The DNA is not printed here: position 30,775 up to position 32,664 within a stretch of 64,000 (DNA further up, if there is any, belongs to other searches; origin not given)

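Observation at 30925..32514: Hydrogenase-type large subunit with all four [NiFe] cysteine ligands replaced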

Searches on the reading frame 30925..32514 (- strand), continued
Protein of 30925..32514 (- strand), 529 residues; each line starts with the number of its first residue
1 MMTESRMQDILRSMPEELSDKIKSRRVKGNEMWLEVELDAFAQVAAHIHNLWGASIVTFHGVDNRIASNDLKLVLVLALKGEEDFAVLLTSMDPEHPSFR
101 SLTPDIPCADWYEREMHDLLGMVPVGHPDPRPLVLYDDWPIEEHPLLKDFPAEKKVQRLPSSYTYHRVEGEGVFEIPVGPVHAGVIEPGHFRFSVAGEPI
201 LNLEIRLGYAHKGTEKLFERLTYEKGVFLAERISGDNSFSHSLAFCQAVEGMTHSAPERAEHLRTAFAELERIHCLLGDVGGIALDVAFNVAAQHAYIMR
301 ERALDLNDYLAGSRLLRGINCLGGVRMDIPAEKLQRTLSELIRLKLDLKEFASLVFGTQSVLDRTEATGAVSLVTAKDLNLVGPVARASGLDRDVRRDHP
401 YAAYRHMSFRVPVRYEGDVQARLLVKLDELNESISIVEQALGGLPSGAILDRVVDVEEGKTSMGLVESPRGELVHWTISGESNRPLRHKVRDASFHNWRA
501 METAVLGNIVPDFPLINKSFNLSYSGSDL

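Call 43: predict_structure(alignment_id=A2)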
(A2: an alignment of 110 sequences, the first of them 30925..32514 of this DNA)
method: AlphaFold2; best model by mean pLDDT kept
length: 529 residues; sequences in the alignment: 110
mean_pLDDT: 89.1   pTM: 0.91
mean pLDDT of the five models: 89.1, 88.6, 87.5, 86.9, 86.6
residues with pLDDT >= 90: 371; 70-90: 110; 50-70: 32; < 50: 16
segments of 3 or more residues with pLDDT < 50: 180-192, 527-529
pLDDT, mean of each block of 10 residues (from residue 1): 91 96 96 98 97 96 94 97 95 97 96 93 92 73 90 85 73 63 39 61 70 83 95 88 97 93 98 95 81 92 97 94 95 95 97 90 87 95 96 95 97 96 97 98 95 91 96 96 94 90 80 80 56
secondary structure, 60 per line:
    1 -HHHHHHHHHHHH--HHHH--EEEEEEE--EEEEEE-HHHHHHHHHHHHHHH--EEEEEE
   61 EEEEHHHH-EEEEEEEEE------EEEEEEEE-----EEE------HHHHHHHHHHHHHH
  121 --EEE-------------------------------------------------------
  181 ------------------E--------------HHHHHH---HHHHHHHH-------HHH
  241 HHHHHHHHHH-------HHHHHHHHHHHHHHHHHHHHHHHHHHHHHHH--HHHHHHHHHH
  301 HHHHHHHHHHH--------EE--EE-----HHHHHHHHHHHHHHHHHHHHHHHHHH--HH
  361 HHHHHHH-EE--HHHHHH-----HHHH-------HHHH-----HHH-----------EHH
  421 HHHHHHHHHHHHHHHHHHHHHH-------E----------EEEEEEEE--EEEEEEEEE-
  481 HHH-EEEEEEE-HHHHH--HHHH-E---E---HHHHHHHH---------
elements in order: H2-13 H16-19 E22-28 E31-36 H38-52 E55-64 H65-68 E70-78 E85-92 E98-100 H107-120 E123-125 H214-219 H223-230 H238-250 H258-288 H291-311 H331-356 H359-367 H373-378 H384-387 H395-398 H419-442 E461-468 E471-479 E485-491 H493-497 H500-503 H513-520

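Call 45: fold_search(model_id=the predicted structure, library=pdb)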
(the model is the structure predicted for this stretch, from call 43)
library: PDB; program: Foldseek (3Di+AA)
matches with E <= 10: 707; with E <= 0.001: 279
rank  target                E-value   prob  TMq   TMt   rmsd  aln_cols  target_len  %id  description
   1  7z0s_E                2.5e-36  1.00  0.90  0.90   3.5       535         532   30  Structure of the Escherichia coli formate hydrogenlyase complex (anaerobic preparation, without formate dehydrogenase  (released 2022-09-28)
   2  7p7l_C                2.8e-26  1.00  0.78  0.71   7.5       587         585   21  Complex I from E. coli, DDM/LMNG-purified, with NADH and FMN, Open state (released 2022-09-21)
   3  7z84_C                3.8e-26  1.00  0.79  0.72   8.4       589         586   21  Complex I from E. coli, DDM/LMNG-purified, under Turnover at pH 8, Open-ready state (released 2022-09-21)
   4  7q5y_B                4.2e-26  1.00  0.81  0.74   7.3       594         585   24  Structure of NADH:ubichinon oxidoreductase (complex I) of the hyperthermophilic eubacterium Aquifex aeolicus (released 2022-11-16)
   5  7p63_C                1.1e-25  1.00  0.79  0.71   8.2       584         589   21  Complex I from E. coli, DDM/LMNG-purified, under Turnover at pH 6, Closed state (released 2022-09-21)
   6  7z7v_C                1.1e-25  1.00  0.81  0.74   6.0       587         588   22  Complex I from E. coli, LMNG-purified, under Turnover at pH 6, Open-ready state (released 2022-09-21)
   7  7p7k_C                1.3e-25  1.00  0.77  0.72   7.2       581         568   21  Complex I from E. coli, DDM/LMNG-purified, with DQ, Resting state (released 2022-09-21)
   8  7p7j_C                1.9e-25  1.00  0.80  0.73   7.3       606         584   20  Complex I from E. coli, DDM/LMNG-purified, with DQ, Open state (released 2022-09-21)
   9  7z7r_C                2.6e-25  1.00  0.79  0.71   8.4       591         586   21  Complex I from E. coli, LMNG-purified, Apo, Open-ready state (released 2022-09-21)
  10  7p64_C                2.7e-25  1.00  0.84  0.76   4.0       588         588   22  Complex I from E. coli, DDM/LMNG-purified, under Turnover at pH 6, Open state (released 2022-09-21)
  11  7z7t_C                3.4e-25  1.00  0.81  0.74   4.9       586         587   22  Complex I from E. coli, LMNG-purified, under Turnover at pH 6, Open state (released 2022-09-21)
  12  7p7e_C                3.8e-25  1.00  0.77  0.72   7.4       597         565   21  Complex I from E. coli, DDM/LMNG-purified, Apo, Resting state (released 2022-09-21)
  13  7zci_C                4.4e-25  1.00  0.78  0.72   6.4       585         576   21  Complex I from E. coli, LMNG-purified, under Turnover at pH 6, Resting state (released 2022-09-21)
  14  7p69_C                1.5e-24  1.00  0.78  0.72   7.5       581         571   21  Complex I from E. coli, DDM/LMNG-purified, under Turnover at pH 6, Resting state (released 2022-09-21)
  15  7awt_D                2.9e-24  1.00  0.80  0.72   6.5       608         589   20  E. coli NADH quinone oxidoreductase hydrophilic arm (released 2021-09-15)
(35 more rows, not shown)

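Call 55: search_protein_representatives(protein=window:30925-32514:-)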
Query: 529 residues. Proteins with E-value up to 0.001 (for the whole library): 9511; up to 1e-10: 4292; up to 1e-30: 1066. The best 150 are listed.
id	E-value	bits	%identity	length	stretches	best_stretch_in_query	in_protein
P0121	2.6e-140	485.1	47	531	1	25-528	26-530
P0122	9.2e-138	476.6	53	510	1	77-529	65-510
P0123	1.2e-134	466.4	46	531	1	34-528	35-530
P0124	6.8e-130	450.7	43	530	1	27-529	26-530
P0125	2.5e-128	445.5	43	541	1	31-529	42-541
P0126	8.2e-128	443.8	45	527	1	30-529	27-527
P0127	2.6e-127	442.2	43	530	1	8-529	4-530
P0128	1.6e-126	439.6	45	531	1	29-528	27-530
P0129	2.8e-126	438.8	43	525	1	15-529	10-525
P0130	3.4e-126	438.5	43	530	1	11-529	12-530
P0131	5.5e-125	434.5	47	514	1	57-529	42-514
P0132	1.5e-121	423.1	44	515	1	26-529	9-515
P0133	2.1e-119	416.1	41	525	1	34-526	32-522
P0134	8.5e-119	414.1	47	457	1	18-426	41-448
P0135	3.2e-117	408.9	43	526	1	24-529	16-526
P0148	5.3e-107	375.1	41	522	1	62-529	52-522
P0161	2.4e-97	343.3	39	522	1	70-528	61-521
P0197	3.4e-84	299.9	40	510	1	88-529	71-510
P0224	9.9e-76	272.0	40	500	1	70-529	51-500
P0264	1.8e-68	248.0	35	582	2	73-468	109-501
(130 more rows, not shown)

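Call 61: list_cluster_members(proteins=[P0121, P0123, P0124, P0127, P0133, P0148, P0161, P0197, P0224, P0264])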
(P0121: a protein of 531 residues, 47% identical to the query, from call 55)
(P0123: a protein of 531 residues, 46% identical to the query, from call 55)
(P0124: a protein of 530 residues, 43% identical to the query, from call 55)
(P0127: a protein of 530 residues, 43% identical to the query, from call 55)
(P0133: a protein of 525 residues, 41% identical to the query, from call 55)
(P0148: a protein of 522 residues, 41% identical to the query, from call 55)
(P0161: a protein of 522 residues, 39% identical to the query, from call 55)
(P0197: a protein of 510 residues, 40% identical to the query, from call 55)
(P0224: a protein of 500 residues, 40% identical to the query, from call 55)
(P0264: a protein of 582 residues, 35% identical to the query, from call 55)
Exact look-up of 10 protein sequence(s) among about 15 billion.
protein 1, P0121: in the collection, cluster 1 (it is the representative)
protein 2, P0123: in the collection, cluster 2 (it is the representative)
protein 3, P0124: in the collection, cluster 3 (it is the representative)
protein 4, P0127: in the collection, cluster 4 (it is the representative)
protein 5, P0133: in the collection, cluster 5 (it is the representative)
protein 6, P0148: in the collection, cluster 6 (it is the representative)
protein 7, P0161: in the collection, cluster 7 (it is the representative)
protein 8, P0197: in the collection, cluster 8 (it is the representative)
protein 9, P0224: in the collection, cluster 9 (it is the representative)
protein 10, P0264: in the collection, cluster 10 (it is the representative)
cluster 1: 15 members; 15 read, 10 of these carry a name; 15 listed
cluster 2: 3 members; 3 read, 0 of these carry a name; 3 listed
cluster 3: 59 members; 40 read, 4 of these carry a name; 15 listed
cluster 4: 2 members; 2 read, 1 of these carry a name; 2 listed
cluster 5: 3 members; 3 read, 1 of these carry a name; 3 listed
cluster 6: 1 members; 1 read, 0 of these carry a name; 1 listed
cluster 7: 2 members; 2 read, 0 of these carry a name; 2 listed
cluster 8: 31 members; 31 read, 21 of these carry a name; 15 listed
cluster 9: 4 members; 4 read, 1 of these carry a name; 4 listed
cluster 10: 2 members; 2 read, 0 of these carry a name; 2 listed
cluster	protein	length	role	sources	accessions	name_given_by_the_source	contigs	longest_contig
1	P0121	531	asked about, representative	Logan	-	-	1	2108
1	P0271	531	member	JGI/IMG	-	Ni,Fe-hydrogenase III large subunit/Ni,Fe-hydrogenase III component G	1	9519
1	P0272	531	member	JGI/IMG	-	Ni,Fe-hydrogenase III large subunit/Ni,Fe-hydrogenase III component G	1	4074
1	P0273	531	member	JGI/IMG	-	Ni,Fe-hydrogenase III large subunit/Ni,Fe-hydrogenase III component G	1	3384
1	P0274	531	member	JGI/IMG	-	Ni,Fe-hydrogenase III large subunit/Ni,Fe-hydrogenase III component G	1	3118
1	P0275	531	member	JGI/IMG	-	Ni,Fe-hydrogenase III large subunit/Ni,Fe-hydrogenase III component G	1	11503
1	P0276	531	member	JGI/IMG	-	Ni,Fe-hydrogenase III large subunit/Ni,Fe-hydrogenase III component G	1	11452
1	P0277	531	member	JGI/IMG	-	Ni,Fe-hydrogenase III large subunit/Ni,Fe-hydrogenase III component G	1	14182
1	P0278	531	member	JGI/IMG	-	Ni,Fe-hydrogenase III large subunit/Ni,Fe-hydrogenase III component G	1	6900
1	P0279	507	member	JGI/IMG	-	Ni,Fe-hydrogenase III large subunit/Ni,Fe-hydrogenase III component G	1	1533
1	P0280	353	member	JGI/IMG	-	Ni,Fe-hydrogenase III large subunit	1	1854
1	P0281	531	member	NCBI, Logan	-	-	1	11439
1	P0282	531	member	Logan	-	-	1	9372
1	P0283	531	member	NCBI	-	-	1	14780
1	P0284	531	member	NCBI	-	-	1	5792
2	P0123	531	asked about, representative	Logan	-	-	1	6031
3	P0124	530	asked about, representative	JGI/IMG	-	-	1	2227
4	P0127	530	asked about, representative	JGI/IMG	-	Ni,Fe-hydrogenase III large subunit/Ni,Fe-hydrogenase III component G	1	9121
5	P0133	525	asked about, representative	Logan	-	-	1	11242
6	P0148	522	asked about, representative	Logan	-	-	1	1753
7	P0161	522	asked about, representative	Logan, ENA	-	-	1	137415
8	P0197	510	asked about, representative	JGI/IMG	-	Ni,Fe-hydrogenase III large subunit/Ni,Fe-hydrogenase III component G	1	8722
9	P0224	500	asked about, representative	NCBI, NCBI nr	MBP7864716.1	MAG: NADH-quinone oxidoreductase subunit C [Acidobacteria bacterium] | NADH-quinone oxidoreductase subunit C [Acidobacteriota bacterium]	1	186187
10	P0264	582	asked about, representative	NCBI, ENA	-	-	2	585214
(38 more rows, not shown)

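Call 64: find_encoding_contigs(protein=P0036, flank=8000, max_places=1)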
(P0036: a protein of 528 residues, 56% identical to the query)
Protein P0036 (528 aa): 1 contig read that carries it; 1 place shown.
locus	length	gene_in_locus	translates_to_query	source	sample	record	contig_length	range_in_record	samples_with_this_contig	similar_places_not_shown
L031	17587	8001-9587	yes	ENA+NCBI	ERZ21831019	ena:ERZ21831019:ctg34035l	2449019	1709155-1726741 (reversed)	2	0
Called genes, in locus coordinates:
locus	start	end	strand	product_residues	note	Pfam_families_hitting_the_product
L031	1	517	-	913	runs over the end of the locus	PF00270:DEAD, PF04851:ResIII, PF00271:Helicase_C, PF19306:WHD_Lhr, PF08494:DEAD_assoc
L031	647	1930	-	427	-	PF12838:Fer4_7, PF13183:Fer4_8, PF13237:Fer4_10 (weak), PF13534:Fer4_17, PF02754:CCG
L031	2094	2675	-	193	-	PF02915:Rubrerythrin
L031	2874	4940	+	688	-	PF00662:Proton_antipo_N (weak), PF00361:Proton_antipo_M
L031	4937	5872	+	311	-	PF00146:NADHdh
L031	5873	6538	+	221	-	PF00420:Oxidored_q2 (weak)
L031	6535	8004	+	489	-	PF00662:Proton_antipo_N (weak), PF00361:Proton_antipo_M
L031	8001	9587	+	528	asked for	PF00329:Complex1_30kDa, PF00374:NiFeSe_Hases (faint), PF00346:Complex1_49kDa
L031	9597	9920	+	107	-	PF25160:LdpA_Fe-S-bd (faint), PF00037:Fer4 (weak), PF12837:Fer4_6 (weak), PF13237:Fer4_10, PF14697:Fer4_21 (weak), PF12838:Fer4_7, PF13187:Fer4_9, PF00037:Fer4 (weak), +3 more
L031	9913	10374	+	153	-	PF01058:Oxidored_q6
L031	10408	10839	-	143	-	PF00582:Usp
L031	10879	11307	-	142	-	PF00582:Usp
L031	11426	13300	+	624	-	PF00662:Proton_antipo_N, PF00361:Proton_antipo_M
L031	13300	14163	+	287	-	PF00146:NADHdh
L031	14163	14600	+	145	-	PF01058:Oxidored_q6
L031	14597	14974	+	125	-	PF00329:Complex1_30kDa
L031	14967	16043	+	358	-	PF00374:NiFeSe_Hases, PF00346:Complex1_49kDa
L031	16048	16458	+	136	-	PF12838:Fer4_7 (weak), PF12837:Fer4_6 (weak), PF13237:Fer4_10, PF00037:Fer4, PF14697:Fer4_21, PF25160:LdpA_Fe-S-bd (weak), PF13187:Fer4_9, PF00037:Fer4 (weak), +4 more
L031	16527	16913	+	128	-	-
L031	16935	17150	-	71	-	-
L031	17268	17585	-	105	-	PF00581:Rhodanese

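Call 65: find_encoding_contigs(protein=P0059, flank=8000, max_places=1)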
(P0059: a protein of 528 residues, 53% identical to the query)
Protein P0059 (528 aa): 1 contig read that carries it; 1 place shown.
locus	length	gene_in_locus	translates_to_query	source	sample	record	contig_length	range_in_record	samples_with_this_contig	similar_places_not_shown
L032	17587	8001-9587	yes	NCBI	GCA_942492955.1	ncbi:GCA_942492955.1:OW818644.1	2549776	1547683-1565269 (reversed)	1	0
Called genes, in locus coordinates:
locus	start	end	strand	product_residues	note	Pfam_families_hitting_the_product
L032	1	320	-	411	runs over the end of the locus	PF13183:Fer4_8, PF12838:Fer4_7 (weak), PF13534:Fer4_17, PF02754:CCG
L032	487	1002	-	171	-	PF02915:Rubrerythrin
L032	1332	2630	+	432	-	PF07690:MFS_1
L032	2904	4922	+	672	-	PF00662:Proton_antipo_N, PF00361:Proton_antipo_M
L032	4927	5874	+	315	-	PF00146:NADHdh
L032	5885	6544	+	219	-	-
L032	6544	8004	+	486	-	PF00662:Proton_antipo_N, PF00361:Proton_antipo_M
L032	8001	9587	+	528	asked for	PF00329:Complex1_30kDa, PF00374:NiFeSe_Hases (faint), PF00346:Complex1_49kDa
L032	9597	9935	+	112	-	PF13183:Fer4_8 (faint), PF14697:Fer4_21 (faint), PF13237:Fer4_10 (weak), PF13187:Fer4_9 (weak), PF25160:LdpA_Fe-S-bd (weak), PF00037:Fer4, PF12837:Fer4_6, PF12838:Fer4_7 (weak), +1 more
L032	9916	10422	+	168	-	PF01058:Oxidored_q6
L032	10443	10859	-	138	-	PF00582:Usp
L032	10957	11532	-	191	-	PF01184:Gpr1_Fun34_YaaH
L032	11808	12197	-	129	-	PF00582:Usp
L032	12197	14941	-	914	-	PF00072:Response_reg, PF00989:PAS, PF08448:PAS_4, PF13426:PAS_9, PF01590:GAF, PF13185:GAF_2, PF08447:PAS_3, PF02518:HATPase_c, +4 more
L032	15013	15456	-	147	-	PF13302:Acetyltransf_3 (faint), PF13527:Acetyltransf_9 (faint), PF00583:Acetyltransf_1, PF13673:Acetyltransf_10, PF13508:Acetyltransf_7, PF08445:FR47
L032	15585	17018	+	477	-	PF02310:B12-binding, PF04055:Radical_SAM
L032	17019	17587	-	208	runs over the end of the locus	PF01844:HNH, PF14279:HNH_5 (weak)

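Call 66: find_encoding_contigs(protein=P0116, flank=8000, max_places=1)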
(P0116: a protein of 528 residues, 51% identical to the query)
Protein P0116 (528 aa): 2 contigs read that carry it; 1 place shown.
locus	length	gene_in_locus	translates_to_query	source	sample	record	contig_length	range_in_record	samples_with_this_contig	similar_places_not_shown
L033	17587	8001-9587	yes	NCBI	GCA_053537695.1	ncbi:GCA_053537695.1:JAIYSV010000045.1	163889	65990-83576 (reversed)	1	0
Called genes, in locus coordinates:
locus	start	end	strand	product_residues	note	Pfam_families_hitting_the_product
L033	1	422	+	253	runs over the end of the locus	PF00398:RrnaAD, PF13649:Methyltransf_25 (weak)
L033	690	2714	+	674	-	PF00662:Proton_antipo_N (weak), PF00361:Proton_antipo_M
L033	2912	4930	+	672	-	PF00361:Proton_antipo_M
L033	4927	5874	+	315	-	PF00146:NADHdh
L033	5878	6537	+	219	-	-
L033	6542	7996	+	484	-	PF00662:Proton_antipo_N (weak), PF00361:Proton_antipo_M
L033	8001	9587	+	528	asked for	PF00329:Complex1_30kDa, PF00374:NiFeSe_Hases (weak), PF00346:Complex1_49kDa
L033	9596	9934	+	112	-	PF13183:Fer4_8 (faint), PF13534:Fer4_17 (faint), PF13237:Fer4_10 (weak), PF00037:Fer4 (weak), PF14697:Fer4_21 (weak), PF12838:Fer4_7, PF13187:Fer4_9 (weak), PF00037:Fer4 (weak), +5 more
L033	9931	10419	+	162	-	PF01058:Oxidored_q6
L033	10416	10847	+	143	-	PF00582:Usp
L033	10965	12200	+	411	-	PF01609:DDE_Tnp_1 (weak)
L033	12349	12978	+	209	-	PF00227:Proteasome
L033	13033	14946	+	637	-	PF07650:KH_2 (faint), PF17214:KH_TffA, PF00753:Lactamase_B, PF16661:Lactamase_B_6, PF12706:Lactamase_B_2, PF10996:Beta-Casp, PF07521:RMMBL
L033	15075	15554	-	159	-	-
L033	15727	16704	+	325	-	PF14281:PDDEXK_4 (weak)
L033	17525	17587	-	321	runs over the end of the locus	PF00586:AIRS, PF02769:AIRS_C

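Call 73: find_encoding_contigs(protein=P0224, flank=8000, max_places=1)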
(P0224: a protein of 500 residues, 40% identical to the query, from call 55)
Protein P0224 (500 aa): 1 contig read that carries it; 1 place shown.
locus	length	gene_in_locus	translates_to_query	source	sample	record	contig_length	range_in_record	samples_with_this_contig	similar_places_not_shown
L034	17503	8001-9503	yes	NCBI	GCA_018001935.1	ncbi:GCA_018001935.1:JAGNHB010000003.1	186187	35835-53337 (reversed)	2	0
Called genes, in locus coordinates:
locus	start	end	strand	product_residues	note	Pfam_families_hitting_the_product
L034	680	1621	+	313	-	-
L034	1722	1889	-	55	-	-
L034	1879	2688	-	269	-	-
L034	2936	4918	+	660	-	PF00361:Proton_antipo_M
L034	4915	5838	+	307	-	PF00146:NADHdh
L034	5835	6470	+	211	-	-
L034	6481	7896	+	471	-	PF00361:Proton_antipo_M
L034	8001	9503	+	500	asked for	PF00329:Complex1_30kDa (weak), PF00346:Complex1_49kDa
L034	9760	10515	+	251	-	PF12838:Fer4_7 (faint), PF13183:Fer4_8 (faint), PF12797:Fer4_2 (faint), PF12837:Fer4_6 (faint), PF13237:Fer4_10 (weak), PF13187:Fer4_9 (weak), PF00037:Fer4 (weak), PF01058:Oxidored_q6, +2 more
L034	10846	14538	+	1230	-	PF00515:TPR_1 (faint), PF13424:TPR_12 (weak), PF14938:SNAP (weak), PF17874:TPR_MalT, PF13424:TPR_12, PF13432:TPR_16 (weak), PF13424:TPR_12, PF12770:CHAT, +8 more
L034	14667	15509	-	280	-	-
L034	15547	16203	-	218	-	PF04909:Amidohydro_2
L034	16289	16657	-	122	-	-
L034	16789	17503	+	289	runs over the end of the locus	-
